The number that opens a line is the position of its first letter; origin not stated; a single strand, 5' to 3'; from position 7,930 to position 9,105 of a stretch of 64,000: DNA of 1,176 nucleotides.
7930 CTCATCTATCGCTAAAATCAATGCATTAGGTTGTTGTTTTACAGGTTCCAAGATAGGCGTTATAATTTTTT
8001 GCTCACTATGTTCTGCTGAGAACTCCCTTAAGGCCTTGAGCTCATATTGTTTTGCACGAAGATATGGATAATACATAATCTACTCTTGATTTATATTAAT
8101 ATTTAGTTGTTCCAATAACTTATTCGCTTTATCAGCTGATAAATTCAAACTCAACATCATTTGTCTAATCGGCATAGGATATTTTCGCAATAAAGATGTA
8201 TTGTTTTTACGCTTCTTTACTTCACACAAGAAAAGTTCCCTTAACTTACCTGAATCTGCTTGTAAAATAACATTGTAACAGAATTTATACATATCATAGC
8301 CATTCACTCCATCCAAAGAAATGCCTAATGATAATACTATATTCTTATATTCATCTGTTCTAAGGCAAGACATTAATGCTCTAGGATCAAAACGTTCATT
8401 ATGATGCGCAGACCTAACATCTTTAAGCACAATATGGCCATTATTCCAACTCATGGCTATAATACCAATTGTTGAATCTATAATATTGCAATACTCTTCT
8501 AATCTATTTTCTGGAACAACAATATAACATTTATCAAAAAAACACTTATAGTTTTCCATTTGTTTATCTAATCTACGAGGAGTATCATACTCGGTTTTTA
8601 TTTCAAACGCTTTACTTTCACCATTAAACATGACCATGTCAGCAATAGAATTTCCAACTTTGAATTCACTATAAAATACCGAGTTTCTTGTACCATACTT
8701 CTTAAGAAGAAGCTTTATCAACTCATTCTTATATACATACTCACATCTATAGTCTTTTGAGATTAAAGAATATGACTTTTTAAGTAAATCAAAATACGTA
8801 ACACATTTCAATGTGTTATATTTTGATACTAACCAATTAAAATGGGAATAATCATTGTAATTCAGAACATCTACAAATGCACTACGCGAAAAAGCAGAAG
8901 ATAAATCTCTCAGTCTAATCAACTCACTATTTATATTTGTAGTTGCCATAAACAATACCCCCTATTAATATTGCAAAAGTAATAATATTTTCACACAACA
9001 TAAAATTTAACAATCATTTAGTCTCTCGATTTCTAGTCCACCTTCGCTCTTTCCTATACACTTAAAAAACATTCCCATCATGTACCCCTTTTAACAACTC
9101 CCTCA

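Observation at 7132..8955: sce7726-like (PD-(D/E)xK) + sce7725-like (Beta protein) gene pair embedded in a larger operon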

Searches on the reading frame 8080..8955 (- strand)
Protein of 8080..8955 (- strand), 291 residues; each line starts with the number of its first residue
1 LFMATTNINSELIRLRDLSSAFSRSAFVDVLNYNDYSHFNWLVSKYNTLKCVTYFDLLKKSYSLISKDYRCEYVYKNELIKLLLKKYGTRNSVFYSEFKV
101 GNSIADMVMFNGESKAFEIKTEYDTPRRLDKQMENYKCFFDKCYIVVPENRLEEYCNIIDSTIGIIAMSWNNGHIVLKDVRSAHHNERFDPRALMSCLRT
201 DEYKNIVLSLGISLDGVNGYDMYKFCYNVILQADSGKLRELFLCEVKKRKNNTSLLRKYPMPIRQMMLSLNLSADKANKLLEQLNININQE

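Call 5: search_protein_families(library=ncbifam, proteins=[window:8080-8955:-], max_evalue=0.01)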
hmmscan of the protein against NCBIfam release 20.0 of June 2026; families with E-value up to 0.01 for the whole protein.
window:8080-8955:- (291 aa): 1 family
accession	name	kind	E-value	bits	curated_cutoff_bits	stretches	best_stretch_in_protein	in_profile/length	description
NF033832.1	sce7726_fam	subfamily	9.7e-49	165.8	70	1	70-250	1-183/184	sce7726 family protein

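Call 6: search_protein_families(library=pfam, proteins=[window:8080-8955:-], max_evalue=0.01)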
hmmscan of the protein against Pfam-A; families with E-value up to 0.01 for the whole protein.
window:8080-8955:- (291 aa): 0 families

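Call 7: search_protein_families(library=padloc, proteins=[window:8080-8955:-], max_evalue=0.01)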
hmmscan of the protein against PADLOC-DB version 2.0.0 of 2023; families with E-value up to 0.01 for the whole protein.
window:8080-8955:- (291 aa): 1 family
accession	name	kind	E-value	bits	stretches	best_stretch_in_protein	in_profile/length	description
PDLC02989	cll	-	1.5e-23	81.9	1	72-254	7-188/265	-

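Call 27: search_solved_structures(query=window:8080-8955:-, max_evalue=10, show_alignments=1)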
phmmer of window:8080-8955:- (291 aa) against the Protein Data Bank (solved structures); distinct sequences matched with E-value up to 10: 0.

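Call 64: search_dna_similar(query=window:8080-8949:-, collection=plasmids, mode=protein, max_evalue=0.001, max_rows=40, rows=spread)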
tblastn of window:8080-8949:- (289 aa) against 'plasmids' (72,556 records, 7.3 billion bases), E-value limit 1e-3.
Records with a match: 31; places in all: 32; records where one place covers at least 80% of the query: 5.
Best place of each record, by identity: <60% 31.
By first word of the organism name: Shinella 4; Rhodococcus 4; Mycobacterium 3; Ralstonia 3; Moraxella 2; Rhizobium 2; Agrobacterium 2; Bacillus 2; Staphylococcus 1; Arthrobacter 1; and 7 more.
By predicted mobility (MOB-suite, as given by PLSDB): non-mobilizable 14; conjugative 9; mobilizable 8.
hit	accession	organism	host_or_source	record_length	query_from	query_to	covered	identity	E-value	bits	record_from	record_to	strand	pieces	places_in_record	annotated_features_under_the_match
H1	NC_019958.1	Mycobacterium sp. JS623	-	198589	14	288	95%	23.8%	9e-12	73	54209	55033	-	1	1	sce7726 family protein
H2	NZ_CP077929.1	Staphylococcus aureus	Homo sapiens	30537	48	249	70%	30.6%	8e-19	94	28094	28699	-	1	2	none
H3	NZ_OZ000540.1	Shinella sp. WSC3-e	-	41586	5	215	73%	28.1%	2e-16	87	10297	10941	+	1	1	sce7726 family protein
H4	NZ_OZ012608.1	Shinella sp. WSD5-1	-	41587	5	215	73%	28.1%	2e-16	87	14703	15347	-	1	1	sce7726 family protein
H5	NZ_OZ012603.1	Shinella sp. WSD5-1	-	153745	5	215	73%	28.1%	2e-16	87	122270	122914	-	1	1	sce7726 family protein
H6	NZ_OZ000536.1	Shinella sp. WSC3-e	-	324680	5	215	73%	28.1%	2e-16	87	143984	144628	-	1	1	sce7726 family protein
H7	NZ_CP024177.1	Moraxella osloensis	Homo sapiens,single cell,skin swab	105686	57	233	61%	32.4%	3e-16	86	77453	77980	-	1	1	sce7726 family protein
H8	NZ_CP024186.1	Moraxella osloensis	single cell,skin swab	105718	57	233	61%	32.4%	3e-16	86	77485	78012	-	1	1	sce7726 family protein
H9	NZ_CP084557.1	Arthrobacter sp. FW306-05-C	isolate,terrestrial sediment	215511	16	210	67%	29.3%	1e-13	79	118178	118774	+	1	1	sce7726 family protein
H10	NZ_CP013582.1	Rhizobium phaseoli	Phaseolus vulgaris,Whole ...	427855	53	286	81%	23.8%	7e-15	82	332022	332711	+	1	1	sce7726 family protein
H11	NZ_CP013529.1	Rhizobium phaseoli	Phaseolus vulgaris,Whole ...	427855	53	286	81%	23.8%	7e-15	82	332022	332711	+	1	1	sce7726 family protein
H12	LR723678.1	arsenite-oxidising bacterium NT-25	moist arsenopyrite (FeAsS)-containing ...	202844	51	283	81%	23.4%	3e-14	80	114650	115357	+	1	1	hypothetical protein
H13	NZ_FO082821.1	Pseudorhizobium banfieldiae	-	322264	51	283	81%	23.4%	3e-14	80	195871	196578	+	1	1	sce7726 family protein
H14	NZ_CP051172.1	Ralstonia pseudosolanacearum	Whole organism,potato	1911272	68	288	76%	23.6%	1e-15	84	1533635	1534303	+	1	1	none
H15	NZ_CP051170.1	Ralstonia pseudosolanacearum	Whole organism,potato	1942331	68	288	76%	23.6%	1e-15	84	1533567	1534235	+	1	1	none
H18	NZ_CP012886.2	Mycobacterium intracellulare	sputum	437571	54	200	51%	31.3%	1e-13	78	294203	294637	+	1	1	sce7726 family protein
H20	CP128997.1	Rhodococcus opacus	sludge,sludge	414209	99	249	52%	25.2%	8e-5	51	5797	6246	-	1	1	sce7726 family protein | beta family protein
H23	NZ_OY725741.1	Monoglobus pectinilyticus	-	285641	98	210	39%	30.7%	2e-4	50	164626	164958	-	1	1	sce7726 family protein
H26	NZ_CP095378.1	Bacillus cereus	cell cuture,Pond silt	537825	99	211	39%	28.3%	3e-4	50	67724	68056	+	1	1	sce7726 family protein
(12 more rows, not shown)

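Call 65: get_annotated_region(hit=H1, flank=4000)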
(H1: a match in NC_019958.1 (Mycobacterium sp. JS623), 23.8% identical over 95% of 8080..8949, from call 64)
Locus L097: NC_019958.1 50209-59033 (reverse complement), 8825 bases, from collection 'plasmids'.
description: Mycobacterium sp. JS623 plasmid pMYCSM02, complete sequence
organism: Mycobacterium sp. JS623 (NCBI taxid 212767)
taxonomy: Bacteria; Actinomycetota; Actinomycetes; Mycobacteriales; Mycobacteriaceae; Mycobacterium; Mycobacterium sp. JS623
host: -; source: -; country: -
typing (MOB-suite, as given by PLSDB): non-mobilizable; replicon rep_cluster_248
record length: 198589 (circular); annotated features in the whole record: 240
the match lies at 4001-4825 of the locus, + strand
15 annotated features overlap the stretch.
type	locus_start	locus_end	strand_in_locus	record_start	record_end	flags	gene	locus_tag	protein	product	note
CDS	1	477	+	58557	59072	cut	rnhA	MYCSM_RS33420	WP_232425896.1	ribonuclease HI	-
CDS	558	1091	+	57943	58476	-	-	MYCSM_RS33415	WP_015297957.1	hypothetical protein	-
CDS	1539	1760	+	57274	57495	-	-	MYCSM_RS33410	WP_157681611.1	hypothetical protein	-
CDS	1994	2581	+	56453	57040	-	-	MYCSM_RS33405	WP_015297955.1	hypothetical protein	-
CDS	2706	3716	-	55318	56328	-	-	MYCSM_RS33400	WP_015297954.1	immunity 63 family protein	-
CDS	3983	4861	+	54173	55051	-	-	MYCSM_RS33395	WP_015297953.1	sce7726 family protein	-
CDS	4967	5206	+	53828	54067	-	-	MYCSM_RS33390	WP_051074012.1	hypothetical protein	-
CDS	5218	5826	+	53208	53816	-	-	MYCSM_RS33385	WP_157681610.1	hypothetical protein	-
CDS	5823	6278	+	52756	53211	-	-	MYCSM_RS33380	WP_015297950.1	hypothetical protein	-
CDS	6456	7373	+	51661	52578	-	-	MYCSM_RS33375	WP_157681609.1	hypothetical protein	-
CDS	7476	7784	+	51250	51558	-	-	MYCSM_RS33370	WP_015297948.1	hypothetical protein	-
CDS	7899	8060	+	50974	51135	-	-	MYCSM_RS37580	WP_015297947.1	hypothetical protein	-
CDS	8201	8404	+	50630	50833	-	-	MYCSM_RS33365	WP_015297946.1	hypothetical protein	-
CDS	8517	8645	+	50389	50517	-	-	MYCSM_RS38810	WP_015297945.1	hypothetical protein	-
CDS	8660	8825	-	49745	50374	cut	-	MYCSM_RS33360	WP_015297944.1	hypothetical protein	-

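Call 66: get_annotated_region(hit=H3, flank=4000)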
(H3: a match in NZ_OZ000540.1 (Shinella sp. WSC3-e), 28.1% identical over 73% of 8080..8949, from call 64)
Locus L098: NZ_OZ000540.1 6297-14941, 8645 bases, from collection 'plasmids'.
description: Shinella sp. WSC3-e isolate ena-SAMPLE-TAB-28-07-2022-10:23:51:176-5823 plasmid pjSHIWSC3, complete sequence
organism: Shinella sp. WSC3-e (NCBI taxid 3113208)
taxonomy: Bacteria; Pseudomonadota; Alphaproteobacteria; Hyphomicrobiales; Rhizobiaceae; Shinella; Shinella sp. WSC3-e
host: -; source: -; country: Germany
typing (MOB-suite, as given by PLSDB): non-mobilizable
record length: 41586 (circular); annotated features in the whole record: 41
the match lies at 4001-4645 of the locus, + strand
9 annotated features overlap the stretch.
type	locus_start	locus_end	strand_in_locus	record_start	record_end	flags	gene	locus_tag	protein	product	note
CDS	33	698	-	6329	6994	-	-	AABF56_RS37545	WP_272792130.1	hypothetical protein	-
CDS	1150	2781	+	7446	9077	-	-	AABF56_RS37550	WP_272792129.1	hypothetical protein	-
CDS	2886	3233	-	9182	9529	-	-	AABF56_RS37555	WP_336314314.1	DUF6527 family protein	-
CDS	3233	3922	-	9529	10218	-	-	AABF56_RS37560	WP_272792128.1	hypothetical protein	-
CDS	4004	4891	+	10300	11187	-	-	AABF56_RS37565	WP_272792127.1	sce7726 family protein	-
CDS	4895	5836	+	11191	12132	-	-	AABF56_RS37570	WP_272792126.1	sce7725 family protein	-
CDS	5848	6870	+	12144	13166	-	-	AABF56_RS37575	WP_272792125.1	RES family NAD+ phosphorylase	-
CDS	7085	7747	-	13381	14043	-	-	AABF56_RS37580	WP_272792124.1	SMC-Scp complex subunit ScpB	-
CDS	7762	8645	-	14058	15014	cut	-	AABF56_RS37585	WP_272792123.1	DUF1403 family protein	-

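Call 67: get_annotated_region(hit=H7, flank=4000)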
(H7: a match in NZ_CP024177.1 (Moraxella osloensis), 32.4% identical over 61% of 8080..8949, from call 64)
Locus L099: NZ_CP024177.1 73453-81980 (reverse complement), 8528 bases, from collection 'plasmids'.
description: Moraxella osloensis strain YHS plasmid pYHS1, complete sequence
organism: Moraxella osloensis (NCBI taxid 34062)
taxonomy: Bacteria; Pseudomonadota; Gammaproteobacteria; Moraxellales; Moraxellaceae; Moraxella; Moraxella osloensis
host: -; source: Homo sapiens,single cell,skin swab; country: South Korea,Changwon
typing (MOB-suite, as given by PLSDB): mobilizable; relaxase MOBP,MOBP
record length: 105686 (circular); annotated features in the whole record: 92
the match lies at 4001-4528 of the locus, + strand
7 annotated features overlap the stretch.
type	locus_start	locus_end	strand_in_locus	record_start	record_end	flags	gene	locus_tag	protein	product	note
CDS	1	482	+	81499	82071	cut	rutF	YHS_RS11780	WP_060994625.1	NADH-dependent FMN reductase RutF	-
CDS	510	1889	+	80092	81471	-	-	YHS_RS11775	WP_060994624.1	solute carrier family 23 protein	GO:0055085 - transmembrane transport [Evidence IEA]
CDS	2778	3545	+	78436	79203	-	-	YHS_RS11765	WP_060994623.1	SDR family NAD(P)-dependent oxidoreductase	-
CDS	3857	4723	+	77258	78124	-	-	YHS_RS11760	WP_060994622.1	sce7726 family protein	-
CDS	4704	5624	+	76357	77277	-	-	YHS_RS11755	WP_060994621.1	sce7725 family protein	-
CDS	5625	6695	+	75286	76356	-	-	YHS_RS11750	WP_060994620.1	RES family NAD+ phosphorylase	-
CDS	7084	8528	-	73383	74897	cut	-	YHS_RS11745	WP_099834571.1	DUF389 domain-containing protein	-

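Call 68: get_annotated_region(hit=H10, flank=4000)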
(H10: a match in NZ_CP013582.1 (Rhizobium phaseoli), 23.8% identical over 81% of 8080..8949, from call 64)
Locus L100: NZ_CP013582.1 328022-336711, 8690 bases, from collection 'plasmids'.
description: Rhizobium phaseoli strain N261 plasmid pRphaN261b, complete sequence
organism: Rhizobium phaseoli (NCBI taxid 396)
taxonomy: Bacteria; Pseudomonadota; Alphaproteobacteria; Hyphomicrobiales; Rhizobiaceae; Rhizobium; Rhizobium phaseoli
host: -; source: Phaseolus vulgaris,Whole organism,Legume-root nodule,legume-root nodule; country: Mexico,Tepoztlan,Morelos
typing (MOB-suite, as given by PLSDB): non-mobilizable
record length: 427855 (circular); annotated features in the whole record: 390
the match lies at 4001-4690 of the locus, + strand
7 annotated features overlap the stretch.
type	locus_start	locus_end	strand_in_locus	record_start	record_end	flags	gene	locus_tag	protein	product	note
CDS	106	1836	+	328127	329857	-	-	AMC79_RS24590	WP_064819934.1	hypothetical protein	-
CDS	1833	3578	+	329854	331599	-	-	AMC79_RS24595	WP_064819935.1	hypothetical protein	-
CDS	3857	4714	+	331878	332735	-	-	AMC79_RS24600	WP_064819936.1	sce7726 family protein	-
CDS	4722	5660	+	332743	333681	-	-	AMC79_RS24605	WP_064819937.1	sce7725 family protein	-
CDS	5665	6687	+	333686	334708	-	-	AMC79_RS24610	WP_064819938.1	RES family NAD+ phosphorylase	-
CDS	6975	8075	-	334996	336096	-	-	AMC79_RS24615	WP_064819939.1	D-TA family PLP-dependent enzyme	-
CDS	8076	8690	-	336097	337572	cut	-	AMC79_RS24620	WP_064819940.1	M81 family metallopeptidase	-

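Call 69: get_annotated_region(hit=H20, flank=4000)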
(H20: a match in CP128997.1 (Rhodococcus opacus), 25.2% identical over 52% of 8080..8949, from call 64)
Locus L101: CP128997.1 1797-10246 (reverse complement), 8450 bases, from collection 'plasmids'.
description: Rhodococcus opacus strain 3D plasmid pLP414, complete sequence
organism: Rhodococcus opacus (NCBI taxid 37919)
taxonomy: Bacteria; Actinomycetota; Actinomycetes; Mycobacteriales; Nocardiaceae; Rhodococcus; Rhodococcus opacus
host: -; source: sludge,sludge; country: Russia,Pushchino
typing (MOB-suite, as given by PLSDB): non-mobilizable; replicon rep_cluster_313
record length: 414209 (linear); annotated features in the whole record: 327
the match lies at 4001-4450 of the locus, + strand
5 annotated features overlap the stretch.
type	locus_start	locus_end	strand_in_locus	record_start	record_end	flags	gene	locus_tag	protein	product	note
CDS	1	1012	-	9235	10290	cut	-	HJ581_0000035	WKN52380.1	Abi family protein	-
CDS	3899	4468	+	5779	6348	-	-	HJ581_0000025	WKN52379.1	sce7726 family protein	-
CDS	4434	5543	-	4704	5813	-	-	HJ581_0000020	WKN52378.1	beta family protein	-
CDS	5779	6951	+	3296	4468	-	-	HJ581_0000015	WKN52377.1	ATP-binding protein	-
CDS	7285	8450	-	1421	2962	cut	-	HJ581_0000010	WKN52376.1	hypothetical protein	-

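Call 70: get_annotated_region(hit=H26, flank=4000)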
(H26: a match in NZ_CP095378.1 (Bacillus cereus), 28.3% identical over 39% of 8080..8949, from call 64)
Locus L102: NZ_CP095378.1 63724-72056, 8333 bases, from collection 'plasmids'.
description: Bacillus cereus strain SEM-15 plasmid pb1, complete sequence
organism: Bacillus cereus (NCBI taxid 1396)
taxonomy: Bacteria; Bacillota; Bacilli; Bacillales; Bacillaceae; Bacillus; Bacillus cereus
host: -; source: cell cuture,Pond silt; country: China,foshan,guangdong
typing (MOB-suite, as given by PLSDB): non-mobilizable; replicon rep_cluster_125; mating-pair formation MPF_T
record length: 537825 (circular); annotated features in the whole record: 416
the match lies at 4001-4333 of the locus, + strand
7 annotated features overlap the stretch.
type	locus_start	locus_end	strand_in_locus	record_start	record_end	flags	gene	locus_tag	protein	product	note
CDS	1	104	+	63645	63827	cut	-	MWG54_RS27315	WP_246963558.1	DUF4236 domain-containing protein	-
CDS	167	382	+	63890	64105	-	-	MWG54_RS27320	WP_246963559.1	hypothetical protein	-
CDS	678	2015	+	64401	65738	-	-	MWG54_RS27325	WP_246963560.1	ATP-binding protein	-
CDS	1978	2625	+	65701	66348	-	-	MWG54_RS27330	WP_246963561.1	hypothetical protein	-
CDS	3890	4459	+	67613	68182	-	-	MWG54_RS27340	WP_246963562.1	sce7726 family protein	-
CDS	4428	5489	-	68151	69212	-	-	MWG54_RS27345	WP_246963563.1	beta family protein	-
CDS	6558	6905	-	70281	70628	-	-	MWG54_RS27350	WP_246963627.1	type II toxin-antitoxin system PemK/MazF family toxin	-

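Call 98: search_solved_structures(query=A7, max_evalue=10, show_alignments=3)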
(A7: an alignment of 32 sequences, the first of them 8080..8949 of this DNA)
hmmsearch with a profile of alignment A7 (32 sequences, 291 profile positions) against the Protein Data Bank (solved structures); distinct sequences matched with E-value up to 10: 1.
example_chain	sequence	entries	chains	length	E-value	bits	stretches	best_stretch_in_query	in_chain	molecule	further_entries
4aaj_A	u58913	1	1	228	0.55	12.6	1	139-241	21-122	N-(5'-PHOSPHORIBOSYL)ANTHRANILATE ISOMERASE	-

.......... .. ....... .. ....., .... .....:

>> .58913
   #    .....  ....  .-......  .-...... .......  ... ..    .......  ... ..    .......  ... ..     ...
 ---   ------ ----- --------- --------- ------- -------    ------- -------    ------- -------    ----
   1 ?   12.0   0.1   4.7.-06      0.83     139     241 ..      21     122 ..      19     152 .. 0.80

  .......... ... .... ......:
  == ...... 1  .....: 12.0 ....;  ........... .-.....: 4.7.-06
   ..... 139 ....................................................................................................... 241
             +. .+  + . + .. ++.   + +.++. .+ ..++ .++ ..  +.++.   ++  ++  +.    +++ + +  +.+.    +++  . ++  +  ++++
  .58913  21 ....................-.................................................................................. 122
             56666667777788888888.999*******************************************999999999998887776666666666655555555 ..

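Call 100: search_protein_families(library=pfam, alignment_id=A7, max_evalue=1)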
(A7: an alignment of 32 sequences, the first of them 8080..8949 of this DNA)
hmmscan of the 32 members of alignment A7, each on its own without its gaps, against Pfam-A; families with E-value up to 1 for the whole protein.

A. member 1, window:8080-8949:- (289 aa): 1 family
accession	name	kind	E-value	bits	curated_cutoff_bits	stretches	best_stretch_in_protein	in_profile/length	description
PF00390.24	malic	-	0.11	12.7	23.1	1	123-181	111-172/182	Malic enzyme, N-terminal domain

B. families by the number of members that match (of 32 scanned): 20 families
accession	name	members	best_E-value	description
PF12630.12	Pox_polyA_pol_N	4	0.0046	Poxvirus poly(A) polymerase N-terminal domain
PF24727.1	DUF7679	2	0.00097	Domain of unknown function (DUF7679)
PF00268.27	Ribonuc_red_sm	1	0.016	Ribonucleotide reductase, small chain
PF18664.7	CdiA_C_tRNase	1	0.032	CdiA C-terminal tRNase domain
PF25051.1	WHD_MCM8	1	0.032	MCM8 winged helix domain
PF19071.5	DUF5767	1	0.034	Family of unknown function (DUF5767)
PF03186.18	CobD_Cbib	1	0.042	CobD/Cbib protein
PF18081.7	FANC_SAP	1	0.045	Fanconi anemia-associated nuclease SAP domain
PF16186.11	Arm_3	1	0.062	Atypical Arm repeat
PF01973.23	MptE-like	1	0.079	6-hydroxymethylpterin diphosphokinase MptE-like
PF20161.5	VpsR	1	0.086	VpsR domain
PF20247.3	DUF6602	1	0.087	Domain of unknown function (DUF6602)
PF00390.24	malic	1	0.11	Malic enzyme, N-terminal domain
PF13588.12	HSDR_N_2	1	0.11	Type I restriction enzyme R protein N terminus (HSDR_N)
PF03801.18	Ndc80_HEC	1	0.12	HEC/Ndc80p family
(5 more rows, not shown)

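Call 105: get_annotated_region(hit=H2, flank=4000)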
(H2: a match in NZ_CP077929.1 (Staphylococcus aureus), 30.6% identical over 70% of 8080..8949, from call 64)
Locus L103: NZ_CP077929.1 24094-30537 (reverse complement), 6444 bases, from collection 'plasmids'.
description: Staphylococcus aureus strain 196 plasmid unnamed2
organism: Staphylococcus aureus (NCBI taxid 1280)
taxonomy: Bacteria; Bacillota; Bacilli; Bacillales; Staphylococcaceae; Staphylococcus; Staphylococcus aureus
host: -; source: Homo sapiens; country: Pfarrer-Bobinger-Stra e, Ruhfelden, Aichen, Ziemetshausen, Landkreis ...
typing (MOB-suite, as given by PLSDB): non-mobilizable
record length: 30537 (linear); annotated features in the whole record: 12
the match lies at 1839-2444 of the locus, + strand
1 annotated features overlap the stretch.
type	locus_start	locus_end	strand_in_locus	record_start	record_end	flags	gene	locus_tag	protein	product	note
CDS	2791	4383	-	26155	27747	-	-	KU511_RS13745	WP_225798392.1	ABC transporter ATP-binding protein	-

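Call 106: get_annotated_region(hit=H9, flank=4000)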
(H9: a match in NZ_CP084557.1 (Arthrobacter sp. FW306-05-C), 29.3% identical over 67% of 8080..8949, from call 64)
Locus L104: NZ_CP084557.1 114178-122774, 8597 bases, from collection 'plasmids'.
description: Arthrobacter sp. FW306-05-C plasmid unnamed1
organism: Arthrobacter sp. FW306-05-C (NCBI taxid 2879620)
taxonomy: Bacteria; Actinomycetota; Actinomycetes; Micrococcales; Micrococcaceae; Arthrobacter; Arthrobacter sp. FW306-05-C
host: -; source: isolate,terrestrial sediment; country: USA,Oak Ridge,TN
typing (MOB-suite, as given by PLSDB): conjugative; replicon rep_cluster_1547; relaxase MOBP; mating-pair formation MPF_T
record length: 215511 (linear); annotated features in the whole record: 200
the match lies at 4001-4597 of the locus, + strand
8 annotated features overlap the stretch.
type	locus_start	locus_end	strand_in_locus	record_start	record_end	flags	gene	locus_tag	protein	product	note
CDS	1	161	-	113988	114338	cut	-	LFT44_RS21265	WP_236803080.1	helix-turn-helix transcriptional regulator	-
CDS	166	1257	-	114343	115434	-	-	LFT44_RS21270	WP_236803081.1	tyrosine-type recombinase/integrase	GO:0015074 - DNA integration [Evidence IEA]; GO:0006310 - DNA recombination [Evidence IEA]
CDS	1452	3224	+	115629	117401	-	-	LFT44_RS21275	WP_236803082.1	type IV secretory system conjugative DNA transfer family protein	-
CDS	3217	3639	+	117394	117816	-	-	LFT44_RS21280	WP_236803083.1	DUF4913 domain-containing protein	-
CDS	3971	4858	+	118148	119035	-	-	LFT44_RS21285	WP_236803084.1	sce7726 family protein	-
CDS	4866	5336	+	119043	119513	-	-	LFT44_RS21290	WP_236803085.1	sce7725 family protein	-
CDS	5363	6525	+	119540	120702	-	-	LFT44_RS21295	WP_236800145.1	IS3 family transposase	-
CDS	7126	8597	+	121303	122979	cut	istA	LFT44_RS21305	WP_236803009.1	IS21 family transposase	-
